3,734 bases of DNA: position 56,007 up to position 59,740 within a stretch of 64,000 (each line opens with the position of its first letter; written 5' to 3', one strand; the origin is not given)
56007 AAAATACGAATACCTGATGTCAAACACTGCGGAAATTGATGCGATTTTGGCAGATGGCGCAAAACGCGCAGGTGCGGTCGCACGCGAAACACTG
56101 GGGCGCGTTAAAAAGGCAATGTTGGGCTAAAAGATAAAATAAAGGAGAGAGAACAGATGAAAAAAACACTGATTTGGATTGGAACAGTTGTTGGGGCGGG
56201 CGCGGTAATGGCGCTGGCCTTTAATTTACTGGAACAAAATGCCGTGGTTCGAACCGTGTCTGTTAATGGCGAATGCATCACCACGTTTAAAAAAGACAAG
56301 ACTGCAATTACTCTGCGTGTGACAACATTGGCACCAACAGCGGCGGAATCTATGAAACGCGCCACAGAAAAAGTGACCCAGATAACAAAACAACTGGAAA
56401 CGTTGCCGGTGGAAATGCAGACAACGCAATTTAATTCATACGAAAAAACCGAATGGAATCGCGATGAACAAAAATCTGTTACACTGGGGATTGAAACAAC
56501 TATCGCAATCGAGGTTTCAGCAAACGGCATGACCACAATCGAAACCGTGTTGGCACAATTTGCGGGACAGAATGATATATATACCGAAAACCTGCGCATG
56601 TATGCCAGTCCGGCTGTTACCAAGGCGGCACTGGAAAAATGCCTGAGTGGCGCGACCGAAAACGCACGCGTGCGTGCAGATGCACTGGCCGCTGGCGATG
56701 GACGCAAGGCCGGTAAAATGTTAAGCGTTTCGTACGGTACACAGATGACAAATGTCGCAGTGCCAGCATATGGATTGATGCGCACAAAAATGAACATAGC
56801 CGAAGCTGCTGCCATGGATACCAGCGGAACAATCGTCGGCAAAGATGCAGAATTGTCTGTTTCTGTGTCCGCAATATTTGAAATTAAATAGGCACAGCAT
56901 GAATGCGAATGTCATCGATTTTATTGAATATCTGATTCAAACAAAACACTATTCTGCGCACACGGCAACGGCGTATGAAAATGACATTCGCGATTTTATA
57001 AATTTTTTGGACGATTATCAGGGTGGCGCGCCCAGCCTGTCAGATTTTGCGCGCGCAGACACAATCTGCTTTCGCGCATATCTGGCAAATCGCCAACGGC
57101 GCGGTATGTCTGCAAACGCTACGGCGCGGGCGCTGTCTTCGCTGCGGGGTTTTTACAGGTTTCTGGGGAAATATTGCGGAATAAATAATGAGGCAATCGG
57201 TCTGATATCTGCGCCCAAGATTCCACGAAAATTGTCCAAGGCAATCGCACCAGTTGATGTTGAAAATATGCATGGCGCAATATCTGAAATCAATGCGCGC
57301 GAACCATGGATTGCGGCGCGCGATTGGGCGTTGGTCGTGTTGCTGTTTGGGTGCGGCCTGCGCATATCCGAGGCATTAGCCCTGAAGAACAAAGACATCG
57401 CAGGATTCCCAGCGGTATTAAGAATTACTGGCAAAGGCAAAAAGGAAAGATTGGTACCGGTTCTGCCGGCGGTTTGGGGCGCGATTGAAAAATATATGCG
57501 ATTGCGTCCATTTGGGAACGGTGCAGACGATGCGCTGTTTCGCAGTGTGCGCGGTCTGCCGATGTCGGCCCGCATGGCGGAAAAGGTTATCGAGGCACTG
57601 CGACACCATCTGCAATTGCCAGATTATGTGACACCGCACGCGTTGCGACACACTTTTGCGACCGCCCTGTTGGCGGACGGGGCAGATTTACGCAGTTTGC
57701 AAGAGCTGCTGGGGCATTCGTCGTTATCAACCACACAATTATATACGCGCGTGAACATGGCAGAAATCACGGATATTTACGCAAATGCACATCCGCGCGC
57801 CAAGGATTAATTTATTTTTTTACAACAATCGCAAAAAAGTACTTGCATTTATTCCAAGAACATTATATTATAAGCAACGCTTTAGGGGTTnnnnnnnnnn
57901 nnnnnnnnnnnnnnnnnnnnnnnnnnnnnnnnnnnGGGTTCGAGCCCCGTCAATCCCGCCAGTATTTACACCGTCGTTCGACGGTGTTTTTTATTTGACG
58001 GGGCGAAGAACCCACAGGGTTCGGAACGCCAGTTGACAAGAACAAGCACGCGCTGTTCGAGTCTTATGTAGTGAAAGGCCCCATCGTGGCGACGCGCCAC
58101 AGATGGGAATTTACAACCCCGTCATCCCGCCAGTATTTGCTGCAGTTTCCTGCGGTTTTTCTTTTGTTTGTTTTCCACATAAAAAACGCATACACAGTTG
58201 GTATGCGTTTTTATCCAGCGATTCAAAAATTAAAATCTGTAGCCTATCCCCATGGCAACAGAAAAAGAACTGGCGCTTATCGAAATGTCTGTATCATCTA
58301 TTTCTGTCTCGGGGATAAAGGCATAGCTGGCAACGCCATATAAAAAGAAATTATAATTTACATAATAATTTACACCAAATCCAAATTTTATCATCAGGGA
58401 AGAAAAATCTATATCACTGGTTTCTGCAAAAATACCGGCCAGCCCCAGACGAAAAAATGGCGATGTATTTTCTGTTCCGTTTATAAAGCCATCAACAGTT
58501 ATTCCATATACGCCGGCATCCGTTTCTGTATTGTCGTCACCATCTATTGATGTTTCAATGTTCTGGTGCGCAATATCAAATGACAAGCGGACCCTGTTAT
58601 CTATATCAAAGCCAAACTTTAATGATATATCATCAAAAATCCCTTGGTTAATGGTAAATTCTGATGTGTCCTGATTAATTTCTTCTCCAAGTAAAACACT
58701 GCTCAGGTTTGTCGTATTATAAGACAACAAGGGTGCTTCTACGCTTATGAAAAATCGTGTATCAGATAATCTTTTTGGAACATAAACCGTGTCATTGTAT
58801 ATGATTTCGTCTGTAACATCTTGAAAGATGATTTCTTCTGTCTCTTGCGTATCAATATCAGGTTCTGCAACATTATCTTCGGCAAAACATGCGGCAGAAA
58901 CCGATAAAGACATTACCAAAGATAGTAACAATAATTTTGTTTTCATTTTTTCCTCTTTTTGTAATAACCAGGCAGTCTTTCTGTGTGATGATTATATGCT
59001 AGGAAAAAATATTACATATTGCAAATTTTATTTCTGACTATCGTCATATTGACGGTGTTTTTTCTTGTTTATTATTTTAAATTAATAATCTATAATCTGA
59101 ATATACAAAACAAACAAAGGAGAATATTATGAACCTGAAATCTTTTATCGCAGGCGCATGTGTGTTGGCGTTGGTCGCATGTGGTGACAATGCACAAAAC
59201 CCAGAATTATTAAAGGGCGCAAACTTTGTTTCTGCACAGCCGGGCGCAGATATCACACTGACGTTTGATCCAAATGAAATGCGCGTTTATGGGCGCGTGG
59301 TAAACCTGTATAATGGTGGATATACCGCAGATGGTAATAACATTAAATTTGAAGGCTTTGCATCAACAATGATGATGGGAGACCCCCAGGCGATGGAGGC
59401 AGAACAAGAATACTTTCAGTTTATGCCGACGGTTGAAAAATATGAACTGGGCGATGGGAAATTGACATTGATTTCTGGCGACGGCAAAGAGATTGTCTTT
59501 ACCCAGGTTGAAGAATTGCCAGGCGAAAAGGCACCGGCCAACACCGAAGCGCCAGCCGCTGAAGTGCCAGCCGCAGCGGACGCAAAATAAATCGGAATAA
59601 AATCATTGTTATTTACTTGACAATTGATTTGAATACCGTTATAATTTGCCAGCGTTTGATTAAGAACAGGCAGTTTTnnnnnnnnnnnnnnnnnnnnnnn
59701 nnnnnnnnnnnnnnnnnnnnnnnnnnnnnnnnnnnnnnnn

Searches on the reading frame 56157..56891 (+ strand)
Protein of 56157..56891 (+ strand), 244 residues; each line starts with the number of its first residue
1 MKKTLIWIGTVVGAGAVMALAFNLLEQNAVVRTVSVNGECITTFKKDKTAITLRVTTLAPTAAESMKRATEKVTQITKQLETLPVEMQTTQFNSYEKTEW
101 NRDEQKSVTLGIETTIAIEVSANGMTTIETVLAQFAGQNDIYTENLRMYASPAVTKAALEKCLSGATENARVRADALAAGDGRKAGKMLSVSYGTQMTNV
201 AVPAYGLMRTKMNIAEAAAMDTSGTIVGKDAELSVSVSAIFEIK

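Call 78: search_protein_families(library=pfam, proteins=[window:56157-56891:+], max_evalue=0.001)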
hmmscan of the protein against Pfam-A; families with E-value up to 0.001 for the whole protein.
window:56157-56891:+ (244 aa): 1 family
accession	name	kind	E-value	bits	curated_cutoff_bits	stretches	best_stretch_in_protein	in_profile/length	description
PF04402.19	SIMPL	-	6.3e-21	76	25.2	1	34-241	1-205/205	Protein of unknown function (DUF541)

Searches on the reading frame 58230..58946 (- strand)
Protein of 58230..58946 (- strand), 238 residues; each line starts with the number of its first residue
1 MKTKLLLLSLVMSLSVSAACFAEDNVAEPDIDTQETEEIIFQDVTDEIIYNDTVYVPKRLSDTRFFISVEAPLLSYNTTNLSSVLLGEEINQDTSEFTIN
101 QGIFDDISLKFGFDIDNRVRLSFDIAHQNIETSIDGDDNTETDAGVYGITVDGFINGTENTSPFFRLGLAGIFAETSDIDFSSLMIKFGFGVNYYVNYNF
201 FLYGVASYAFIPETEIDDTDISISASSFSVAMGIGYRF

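Call 78: search_protein_families(library=pfam, proteins=[window:58230-58946:-], max_evalue=0.001)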
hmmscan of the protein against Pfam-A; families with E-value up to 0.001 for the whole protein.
window:58230-58946:- (238 aa): 1 family
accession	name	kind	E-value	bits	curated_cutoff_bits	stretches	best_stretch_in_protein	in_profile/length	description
PF13505.12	OMP_b-brl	-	6.1e-05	23.7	28.7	1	120-238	23-140/175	Outer membrane protein beta-barrel domain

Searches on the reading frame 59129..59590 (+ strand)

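Call 78: search_protein_families(library=pfam, proteins=[window:59129-59590:+], max_evalue=0.001)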
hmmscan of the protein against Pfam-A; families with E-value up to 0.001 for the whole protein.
window:59129-59590:+ (153 aa): 1 family
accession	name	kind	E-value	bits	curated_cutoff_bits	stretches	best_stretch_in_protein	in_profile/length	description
PF03724.22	META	-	2.8e-17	63.1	24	1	36-123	19-106/109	META domain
